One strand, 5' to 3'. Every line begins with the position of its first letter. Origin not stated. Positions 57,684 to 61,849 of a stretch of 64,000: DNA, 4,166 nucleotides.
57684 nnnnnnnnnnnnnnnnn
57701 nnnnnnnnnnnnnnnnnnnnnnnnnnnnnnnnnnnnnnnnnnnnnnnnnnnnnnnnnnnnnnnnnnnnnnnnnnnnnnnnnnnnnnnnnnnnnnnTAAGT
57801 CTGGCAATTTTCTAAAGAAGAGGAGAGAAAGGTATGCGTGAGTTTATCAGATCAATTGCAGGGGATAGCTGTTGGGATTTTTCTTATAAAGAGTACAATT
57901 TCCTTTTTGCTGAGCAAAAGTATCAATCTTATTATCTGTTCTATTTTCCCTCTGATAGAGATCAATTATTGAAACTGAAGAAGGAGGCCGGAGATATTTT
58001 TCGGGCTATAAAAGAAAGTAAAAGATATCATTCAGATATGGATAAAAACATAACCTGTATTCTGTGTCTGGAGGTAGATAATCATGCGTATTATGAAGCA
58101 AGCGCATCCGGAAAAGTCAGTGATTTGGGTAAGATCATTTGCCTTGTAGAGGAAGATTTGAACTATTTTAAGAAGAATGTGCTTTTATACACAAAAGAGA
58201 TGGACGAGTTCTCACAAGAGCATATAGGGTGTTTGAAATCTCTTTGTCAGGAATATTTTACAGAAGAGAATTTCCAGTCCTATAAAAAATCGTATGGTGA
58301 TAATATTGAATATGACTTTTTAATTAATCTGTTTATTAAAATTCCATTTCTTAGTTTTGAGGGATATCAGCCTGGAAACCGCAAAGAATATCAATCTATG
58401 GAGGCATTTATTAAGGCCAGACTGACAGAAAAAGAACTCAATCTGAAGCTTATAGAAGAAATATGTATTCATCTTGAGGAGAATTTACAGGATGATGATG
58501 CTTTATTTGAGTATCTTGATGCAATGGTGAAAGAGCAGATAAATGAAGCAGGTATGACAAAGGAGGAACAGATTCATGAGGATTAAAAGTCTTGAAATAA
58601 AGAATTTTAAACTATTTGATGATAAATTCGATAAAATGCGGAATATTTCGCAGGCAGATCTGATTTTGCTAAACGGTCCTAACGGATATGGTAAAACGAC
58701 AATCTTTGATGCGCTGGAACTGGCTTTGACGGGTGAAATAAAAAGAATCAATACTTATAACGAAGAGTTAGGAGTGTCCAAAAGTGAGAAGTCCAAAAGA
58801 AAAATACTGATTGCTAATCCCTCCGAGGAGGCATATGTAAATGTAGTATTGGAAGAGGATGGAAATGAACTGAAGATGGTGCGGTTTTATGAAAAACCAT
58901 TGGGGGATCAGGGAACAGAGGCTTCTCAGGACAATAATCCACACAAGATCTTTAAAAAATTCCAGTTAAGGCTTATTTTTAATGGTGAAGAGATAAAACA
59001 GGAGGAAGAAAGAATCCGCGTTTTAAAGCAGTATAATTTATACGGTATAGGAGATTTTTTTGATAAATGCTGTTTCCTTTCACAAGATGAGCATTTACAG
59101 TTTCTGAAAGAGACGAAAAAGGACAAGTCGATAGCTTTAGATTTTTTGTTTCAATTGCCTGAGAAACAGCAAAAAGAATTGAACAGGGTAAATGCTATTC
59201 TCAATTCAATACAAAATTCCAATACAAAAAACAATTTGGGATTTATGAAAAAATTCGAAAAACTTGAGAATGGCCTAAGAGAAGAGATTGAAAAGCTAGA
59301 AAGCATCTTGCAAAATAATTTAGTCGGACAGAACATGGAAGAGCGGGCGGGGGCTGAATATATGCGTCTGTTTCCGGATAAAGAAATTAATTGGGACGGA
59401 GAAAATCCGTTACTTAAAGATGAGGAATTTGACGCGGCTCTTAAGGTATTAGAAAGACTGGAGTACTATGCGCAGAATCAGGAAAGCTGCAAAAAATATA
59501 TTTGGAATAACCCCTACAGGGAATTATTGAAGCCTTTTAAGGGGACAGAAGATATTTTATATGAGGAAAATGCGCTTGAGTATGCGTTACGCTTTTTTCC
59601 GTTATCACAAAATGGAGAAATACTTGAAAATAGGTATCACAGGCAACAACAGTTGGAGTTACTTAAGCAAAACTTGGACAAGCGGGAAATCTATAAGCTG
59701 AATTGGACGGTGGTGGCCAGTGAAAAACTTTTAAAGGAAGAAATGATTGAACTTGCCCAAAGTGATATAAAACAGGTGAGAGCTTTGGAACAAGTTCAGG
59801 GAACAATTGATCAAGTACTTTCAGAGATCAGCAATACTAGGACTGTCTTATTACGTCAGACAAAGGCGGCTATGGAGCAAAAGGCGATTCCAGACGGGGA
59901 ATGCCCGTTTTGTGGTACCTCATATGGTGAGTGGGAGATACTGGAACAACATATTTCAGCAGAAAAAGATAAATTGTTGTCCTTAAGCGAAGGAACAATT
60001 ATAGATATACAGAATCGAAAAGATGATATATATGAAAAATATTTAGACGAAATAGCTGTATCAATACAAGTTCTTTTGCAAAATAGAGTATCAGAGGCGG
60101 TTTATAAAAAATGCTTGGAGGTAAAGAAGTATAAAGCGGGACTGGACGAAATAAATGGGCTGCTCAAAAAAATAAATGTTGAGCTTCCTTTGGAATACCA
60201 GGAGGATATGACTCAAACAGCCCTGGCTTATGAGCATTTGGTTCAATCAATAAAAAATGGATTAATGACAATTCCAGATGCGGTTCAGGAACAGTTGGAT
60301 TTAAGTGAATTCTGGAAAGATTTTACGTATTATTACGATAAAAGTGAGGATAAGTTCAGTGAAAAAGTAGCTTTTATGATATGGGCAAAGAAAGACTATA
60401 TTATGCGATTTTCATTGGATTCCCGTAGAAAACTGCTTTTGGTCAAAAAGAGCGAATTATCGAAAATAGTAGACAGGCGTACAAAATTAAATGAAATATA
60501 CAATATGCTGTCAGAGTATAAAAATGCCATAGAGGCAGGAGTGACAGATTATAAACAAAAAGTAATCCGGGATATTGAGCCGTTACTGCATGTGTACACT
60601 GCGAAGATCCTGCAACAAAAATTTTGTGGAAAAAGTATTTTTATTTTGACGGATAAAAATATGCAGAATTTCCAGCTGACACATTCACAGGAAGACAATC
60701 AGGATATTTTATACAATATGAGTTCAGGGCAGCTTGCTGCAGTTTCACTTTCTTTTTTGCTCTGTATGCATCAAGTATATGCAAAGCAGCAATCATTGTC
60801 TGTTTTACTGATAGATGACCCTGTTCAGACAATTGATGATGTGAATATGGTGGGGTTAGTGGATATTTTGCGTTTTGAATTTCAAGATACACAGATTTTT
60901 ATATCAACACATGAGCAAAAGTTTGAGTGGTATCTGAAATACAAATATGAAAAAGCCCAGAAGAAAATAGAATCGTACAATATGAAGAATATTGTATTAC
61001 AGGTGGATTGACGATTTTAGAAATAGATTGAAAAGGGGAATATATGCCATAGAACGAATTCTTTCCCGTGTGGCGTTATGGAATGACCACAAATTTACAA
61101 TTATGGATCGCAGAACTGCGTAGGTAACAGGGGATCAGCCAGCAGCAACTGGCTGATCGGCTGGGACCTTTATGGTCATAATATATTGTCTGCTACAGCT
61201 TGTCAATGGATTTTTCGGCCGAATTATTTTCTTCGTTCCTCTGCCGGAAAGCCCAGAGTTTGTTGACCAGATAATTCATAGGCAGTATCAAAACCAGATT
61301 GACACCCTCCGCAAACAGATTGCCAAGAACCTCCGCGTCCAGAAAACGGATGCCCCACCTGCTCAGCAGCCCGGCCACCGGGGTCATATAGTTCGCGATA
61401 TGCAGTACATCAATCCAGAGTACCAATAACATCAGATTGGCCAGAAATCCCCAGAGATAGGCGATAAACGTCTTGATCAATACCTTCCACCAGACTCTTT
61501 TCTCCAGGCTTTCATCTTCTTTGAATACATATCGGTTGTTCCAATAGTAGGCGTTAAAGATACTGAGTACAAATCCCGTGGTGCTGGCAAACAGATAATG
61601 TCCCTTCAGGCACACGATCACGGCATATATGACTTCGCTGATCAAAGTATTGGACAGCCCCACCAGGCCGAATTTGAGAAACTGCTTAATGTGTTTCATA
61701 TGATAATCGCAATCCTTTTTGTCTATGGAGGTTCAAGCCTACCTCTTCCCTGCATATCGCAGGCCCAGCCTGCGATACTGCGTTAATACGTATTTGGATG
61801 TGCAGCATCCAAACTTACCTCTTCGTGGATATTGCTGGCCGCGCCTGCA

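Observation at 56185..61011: AT-rich three-gene operon resembling a divergent Lamassu / ABC-3C anti-phage (anti-plasmid) system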

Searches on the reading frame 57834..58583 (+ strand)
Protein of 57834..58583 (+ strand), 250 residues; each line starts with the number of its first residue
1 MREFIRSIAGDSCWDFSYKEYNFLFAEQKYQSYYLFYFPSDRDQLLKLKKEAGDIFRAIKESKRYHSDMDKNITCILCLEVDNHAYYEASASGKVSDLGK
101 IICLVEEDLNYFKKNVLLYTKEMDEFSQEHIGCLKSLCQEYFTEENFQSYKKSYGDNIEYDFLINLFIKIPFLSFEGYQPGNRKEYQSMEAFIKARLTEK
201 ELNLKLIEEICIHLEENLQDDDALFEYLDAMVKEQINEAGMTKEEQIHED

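Call 3: search_protein_families(library=padloc, proteins=[window:57834-58583:+], max_evalue=1)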
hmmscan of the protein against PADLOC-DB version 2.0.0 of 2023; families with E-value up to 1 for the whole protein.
window:57834-58583:+ (250 aa): 0 families

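Call 4: search_protein_families(library=pfam, proteins=[window:57834-58583:+], max_evalue=1)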
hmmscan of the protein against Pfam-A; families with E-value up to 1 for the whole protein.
window:57834-58583:+ (250 aa): 1 family
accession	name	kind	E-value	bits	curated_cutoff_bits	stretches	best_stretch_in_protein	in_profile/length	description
PF20289.3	MComp1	-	3.1e-12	46.6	27.3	1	45-134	13-91/99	ABC-three component (ABC-3C) system Middle Component 1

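Call 5: search_protein_families(library=ncbifam, proteins=[window:57834-58583:+], max_evalue=1)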
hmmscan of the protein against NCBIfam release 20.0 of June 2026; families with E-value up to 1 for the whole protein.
window:57834-58583:+ (250 aa): 1 family
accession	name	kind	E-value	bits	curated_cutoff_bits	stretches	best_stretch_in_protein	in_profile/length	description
NF009258.0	PRK12615.1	equivalog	0.051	13.4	325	1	175-229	106-162/171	galactose-6-phosphate isomerase subunit LacB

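Call 8: search_solved_structures(query=window:57834-58583:+, max_evalue=10)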
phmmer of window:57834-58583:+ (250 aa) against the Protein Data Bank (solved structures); distinct sequences matched with E-value up to 10: 0.

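Call 69: search_solved_structures(query=A5, max_evalue=10)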
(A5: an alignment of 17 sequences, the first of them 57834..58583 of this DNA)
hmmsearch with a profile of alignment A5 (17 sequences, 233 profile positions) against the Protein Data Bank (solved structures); distinct sequences matched with E-value up to 10: 0.

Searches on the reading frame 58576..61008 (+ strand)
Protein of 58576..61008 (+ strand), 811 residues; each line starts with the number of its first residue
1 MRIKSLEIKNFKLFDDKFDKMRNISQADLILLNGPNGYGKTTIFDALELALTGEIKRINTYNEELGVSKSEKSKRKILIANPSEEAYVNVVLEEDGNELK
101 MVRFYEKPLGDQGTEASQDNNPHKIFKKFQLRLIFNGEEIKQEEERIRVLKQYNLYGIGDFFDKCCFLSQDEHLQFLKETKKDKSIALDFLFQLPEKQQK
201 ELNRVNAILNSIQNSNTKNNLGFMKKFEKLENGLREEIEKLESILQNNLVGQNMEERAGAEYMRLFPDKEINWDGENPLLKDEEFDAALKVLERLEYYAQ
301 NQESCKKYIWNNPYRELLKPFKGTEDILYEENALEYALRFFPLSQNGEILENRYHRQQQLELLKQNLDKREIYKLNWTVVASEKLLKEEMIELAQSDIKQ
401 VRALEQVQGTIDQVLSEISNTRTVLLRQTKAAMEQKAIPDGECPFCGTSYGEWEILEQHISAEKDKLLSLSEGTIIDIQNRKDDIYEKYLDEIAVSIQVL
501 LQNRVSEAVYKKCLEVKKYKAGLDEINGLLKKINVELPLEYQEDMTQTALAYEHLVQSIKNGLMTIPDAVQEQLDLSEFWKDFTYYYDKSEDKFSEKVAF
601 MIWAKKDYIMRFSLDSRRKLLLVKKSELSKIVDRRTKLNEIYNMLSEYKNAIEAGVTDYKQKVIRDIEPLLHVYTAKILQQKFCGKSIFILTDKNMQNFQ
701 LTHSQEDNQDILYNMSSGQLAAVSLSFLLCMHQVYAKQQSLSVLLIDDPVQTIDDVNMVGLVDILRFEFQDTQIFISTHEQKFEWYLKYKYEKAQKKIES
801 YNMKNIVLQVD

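Call 3: search_protein_families(library=padloc, proteins=[window:58576-61008:+], max_evalue=1)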
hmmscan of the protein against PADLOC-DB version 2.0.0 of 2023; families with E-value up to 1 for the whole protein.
window:58576-61008:+ (811 aa): 24 families
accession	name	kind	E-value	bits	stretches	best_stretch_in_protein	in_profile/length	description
PDLC03859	LmuB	-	1.3e-50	171.2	1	1-798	3-604/611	-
PDLC03865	LmuB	-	5.4e-32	108.9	3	1-182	1-157/1007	-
PDLC03861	LmuB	-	1.6e-17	60.8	3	2-63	209-267/1213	-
PDLC03868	LmuB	-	1.1e-14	51.8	2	4-66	7-67/1035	-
PDLC00278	PtuA1|PtuA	-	2e-09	35.3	1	1-108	1-107/436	AAA ATPase domain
PDLC04135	mad3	-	3.6e-09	34.6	1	2-782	1-325/374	mads_3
PDLC00271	PtuA1|PtuA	-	5.5e-09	34.1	1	1-118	1-110/421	AAA ATPase domain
PDLC02668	DndD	-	6.5e-08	30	1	1-60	1-63/659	DndD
PDLC02756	PbeC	-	1.7e-07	28.6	1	1-53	1-57/643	PbeC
PDLC00098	GajA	-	3.8e-07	27.2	2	1-60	1-56/534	AAA ATPase domain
PDLC00298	PtuA1|PtuA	-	4.9e-07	27.1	1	1-71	1-66/423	AAA ATPase domain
PDLC04164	AriA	-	1.1e-06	26.4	2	684-780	145-232/253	-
PDLC00310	PtuA1|PtuA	-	2.5e-06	24.9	1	1-69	1-65/443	AAA ATPase domain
PDLC04178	HEC-01A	-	2.8e-06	24.6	2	708-779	258-326/399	-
PDLC02980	AriA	-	3.2e-06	25.3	2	31-64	3-45/304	-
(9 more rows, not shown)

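Call 4: search_protein_families(library=pfam, proteins=[window:58576-61008:+], max_evalue=1)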
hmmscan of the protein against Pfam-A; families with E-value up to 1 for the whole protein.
window:58576-61008:+ (811 aa): 12 families
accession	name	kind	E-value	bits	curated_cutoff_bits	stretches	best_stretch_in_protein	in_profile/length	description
PF13476.12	AAA_23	-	6.1e-14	53.6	27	1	5-242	1-201/201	AAA domain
PF02463.25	SMC_N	-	9.7e-14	51.8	40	1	3-782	2-200/220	RecF/RecN/SMC N terminal domain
PF13304.12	AAA_21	-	4.3e-07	30.7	27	2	32-69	4-54/304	AAA domain, putative AbiEii toxin, Type IV TA system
PF13555.12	AAA_29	-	1e-05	25.6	27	1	5-55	3-50/61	P-loop containing region of AAA domain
PF13086.12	AAA_11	-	0.00022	21.5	27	1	25-240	15-180/257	AAA domain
PF13514.12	AAA_27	-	0.00031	20.8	22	1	1-49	1-48/206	AAA domain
PF12775.13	AAA_7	-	0.012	15.6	25.8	0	352-376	115-139/181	P-loop containing dynein motor region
PF24737.1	DUF7688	-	0.096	13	27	1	247-284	25-63/71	Domain of unknown function (DUF7688)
PF25199.1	nSTAND_NTPase5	-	0.11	12.8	34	1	18-52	29-66/145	Novel STAND NTPase 5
PF00004.35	AAA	-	0.15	13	21.2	1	30-76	1-48/131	ATPase family associated with various cellular activities (AAA)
PF13558.12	SbcC_Walker_B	-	0.21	12.3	27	1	705-765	23-88/90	SbcC/RAD50-like, Walker B motif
PF00005.33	ABC_tran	-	0.25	12.4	25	1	24-117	8-80/137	ABC transporter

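Call 5: search_protein_families(library=ncbifam, proteins=[window:58576-61008:+], max_evalue=1)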
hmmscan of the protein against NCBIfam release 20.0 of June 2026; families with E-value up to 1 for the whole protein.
window:58576-61008:+ (811 aa): 19 families
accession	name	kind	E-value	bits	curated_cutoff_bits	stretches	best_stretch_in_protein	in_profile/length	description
TIGR00618.1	sbcc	subfamily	2.9e-08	32.1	478.5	1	1-194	1-176/1043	exonuclease subunit SbcC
TIGR00611.2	recf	equivalog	1.1e-05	24.8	172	2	3-110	1-105/339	DNA replication/repair protein RecF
NF010068.0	PRK13548.1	equivalog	0.00014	21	261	1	24-69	28-73/261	heme ABC transporter ATP-binding protein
TIGR03771.1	anch_rpt_ABC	equivalog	0.0018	18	268.8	1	24-52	3-30/223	anchored repeat-type ABC transporter ATP-binding subunit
TIGR01166.1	cbiO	subfamily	0.003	17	211.8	1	24-74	15-65/190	cobalt ABC transporter, ATP-binding protein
TIGR03411.1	urea_trans_UrtD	equivalog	0.0057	16.3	304.1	1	23-48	24-49/242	urea ABC transporter ATP-binding protein UrtD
TIGR02673.1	FtsE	equivalog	0.0066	16.1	264.85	0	23-61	24-62/214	cell division ATP-binding protein FtsE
TIGR02982.1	heterocyst_DevA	subfamily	0.009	15.6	295.8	1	19-54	23-61/220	ABC exporter ATP-binding subunit, DevA family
NF010680.0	PRK14079.1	equivalog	0.01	14.8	386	1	1-57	1-53/349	recombination protein F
NF008338.0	PRK11124.1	equivalog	0.021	14.4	369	0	18-74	19-75/242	arginine ABC transporter ATP-binding protein ArtP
NF040873.1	AztA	equivalog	0.03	13.9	220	0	23-47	14-38/191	zinc ABC transporter ATP-binding protein AztA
TIGR04406.1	LPS_export_lptB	equivalog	0.03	13.6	240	1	23-47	23-47/239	LPS export ABC transporter ATP-binding protein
NF010061.0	PRK13538.1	equivalog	0.038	13.5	195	0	23-46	27-50/211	cytochrome c biogenesis heme-transporting ATPase CcmA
TIGR01189.1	ccmA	equivalog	0.041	13.5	131.6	0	24-47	23-46/198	heme ABC exporter ATP-binding protein CcmA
NF047739.1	antiphage_MADS3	equivalog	0.046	12.9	420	1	3-57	2-49/427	methylation-associated defense system AAA family ATPase MAD3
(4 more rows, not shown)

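Call 7: search_solved_structures(query=window:58576-61008:+, max_evalue=0.01)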
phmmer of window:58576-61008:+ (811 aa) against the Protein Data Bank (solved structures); distinct sequences matched with E-value up to 0.01: 2.
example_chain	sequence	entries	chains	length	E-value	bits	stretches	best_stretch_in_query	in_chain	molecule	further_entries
1e69_A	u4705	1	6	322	0.00046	21.7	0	1-105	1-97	CHROMOSOME SEGREGATION SMC PROTEIN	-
3qf7_A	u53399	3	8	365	0.0072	17.7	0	25-61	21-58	Rad50 | Probable DNA double-strand break repair Rad50 ATPase,Probable DNA double-strand break repa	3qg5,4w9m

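Call 68: search_solved_structures(query=A4, max_evalue=0.01)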
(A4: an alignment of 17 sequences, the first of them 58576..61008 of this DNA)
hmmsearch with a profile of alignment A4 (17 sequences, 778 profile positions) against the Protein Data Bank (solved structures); distinct sequences matched with E-value up to 0.01: 19.
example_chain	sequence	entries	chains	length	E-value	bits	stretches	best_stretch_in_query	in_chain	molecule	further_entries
3aux_A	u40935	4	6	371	3.1e-11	45.7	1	1-238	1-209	DNA double-strand break repair rad50 ATPase | DNA double-strand break repair Rad50 ATPase,DNA double-strand break repair Rad50 ATPase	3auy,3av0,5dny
5f3w_B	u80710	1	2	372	2.8e-10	42.6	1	1-237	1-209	DNA double-strand break repair Rad50 ATPase,DNA double-strand break repair Rad50 ATPase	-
3qku_A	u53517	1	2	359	5.2e-07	31.8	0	3-232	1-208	DNA double-strand break repair rad50 ATPase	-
5da9_A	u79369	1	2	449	2.1e-06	29.8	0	4-224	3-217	Putative uncharacterized protein,Putative uncharacterized protein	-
3qkt_A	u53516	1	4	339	3.2e-06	29.2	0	3-216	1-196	DNA double-strand break repair rad50 ATPase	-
9n69_A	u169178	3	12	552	3.3e-06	29.1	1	2-53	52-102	AAA family ATPase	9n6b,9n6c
8ee4_A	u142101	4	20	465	4.2e-06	28.7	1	3-53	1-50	PtuA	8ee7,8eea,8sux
4nci_A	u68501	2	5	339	4.3e-06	28.7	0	3-216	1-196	DNA double-strand break repair Rad50 ATPase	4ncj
4nck_A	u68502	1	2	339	4.8e-06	28.6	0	3-216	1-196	DNA double-strand break repair Rad50 ATPase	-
5dac_A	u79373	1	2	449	5.2e-06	28.5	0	4-224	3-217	Putative uncharacterized protein,Putative uncharacterized protein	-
3tho_A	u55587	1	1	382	5.6e-06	28.3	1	3-118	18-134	Probable DNA double-strand break repair Rad50 ATPase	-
4nch_A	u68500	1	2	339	2.6e-05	26.1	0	3-216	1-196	DNA double-strand break repair Rad50 ATPase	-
3qf7_A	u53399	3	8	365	3.3e-05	25.8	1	3-118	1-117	Rad50 | Probable DNA double-strand break repair Rad50 ATPase,Probable DNA double-strand break repa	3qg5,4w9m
1e69_A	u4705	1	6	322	3.4e-05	25.8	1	3-107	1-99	CHROMOSOME SEGREGATION SMC PROTEIN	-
9e8z_C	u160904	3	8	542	0.00034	22.5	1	3-62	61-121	Retron Ec83 probable ATPase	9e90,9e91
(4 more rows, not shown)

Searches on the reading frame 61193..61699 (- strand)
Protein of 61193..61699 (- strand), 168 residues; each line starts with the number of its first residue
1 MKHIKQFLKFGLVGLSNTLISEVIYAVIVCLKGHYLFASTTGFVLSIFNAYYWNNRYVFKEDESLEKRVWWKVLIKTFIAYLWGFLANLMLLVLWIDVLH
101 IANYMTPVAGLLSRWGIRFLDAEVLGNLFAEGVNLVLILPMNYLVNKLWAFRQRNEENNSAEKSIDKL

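Call 19: find_encoding_contigs(protein=window:61193-61699:-, flank=10000, max_places=10)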
Protein window:61193-61699:- (168 aa): 22 contigs read that carry it; 4 places shown.
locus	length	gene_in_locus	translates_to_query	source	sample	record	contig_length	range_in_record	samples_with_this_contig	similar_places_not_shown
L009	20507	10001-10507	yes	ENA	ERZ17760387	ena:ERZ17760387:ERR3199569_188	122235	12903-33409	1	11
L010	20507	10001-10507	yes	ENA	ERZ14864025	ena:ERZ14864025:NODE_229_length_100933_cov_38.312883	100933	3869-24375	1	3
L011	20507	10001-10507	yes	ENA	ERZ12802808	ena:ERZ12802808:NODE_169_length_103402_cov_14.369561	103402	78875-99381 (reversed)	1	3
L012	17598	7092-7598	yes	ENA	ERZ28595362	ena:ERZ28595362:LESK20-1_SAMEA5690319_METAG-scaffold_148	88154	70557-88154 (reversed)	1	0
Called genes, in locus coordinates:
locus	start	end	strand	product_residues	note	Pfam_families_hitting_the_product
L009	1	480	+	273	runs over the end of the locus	PF04294:VanW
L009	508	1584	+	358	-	PF01820:Dala_Dala_lig_N, PF13535:ATP-grasp_4 (faint), PF02786:CPSase_L_D2 (faint), PF07478:Dala_Dala_lig_C, PF02222:ATP-grasp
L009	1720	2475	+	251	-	PF02557:VanY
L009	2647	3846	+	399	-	PF01757:Acyl_transf_3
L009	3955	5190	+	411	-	PF01168:Ala_racemase_N, PF00842:Ala_racemase_C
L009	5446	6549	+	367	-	PF00155:Aminotran_1_2 (weak), PF01041:DegT_DnrJ_EryC1, PF01212:Beta_elim_lyase (weak)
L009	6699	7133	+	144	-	PF05523:FdtA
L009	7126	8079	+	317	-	PF00535:Glycos_transf_2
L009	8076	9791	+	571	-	-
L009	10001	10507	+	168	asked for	PF04138:GtrA_DPMS_TM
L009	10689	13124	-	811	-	PF02463:SMC_N, PF13476:AAA_23, PF13555:AAA_29 (faint), PF13304:AAA_21 (faint)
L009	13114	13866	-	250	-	PF20289:MComp1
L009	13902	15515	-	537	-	PF20276:CTD1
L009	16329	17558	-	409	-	PF09563:RE_LlaJI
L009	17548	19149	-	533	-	PF20296:MTaX1, PF07728:AAA_5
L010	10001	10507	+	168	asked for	PF04138:GtrA_DPMS_TM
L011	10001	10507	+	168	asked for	PF04138:GtrA_DPMS_TM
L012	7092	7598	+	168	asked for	PF04138:GtrA_DPMS_TM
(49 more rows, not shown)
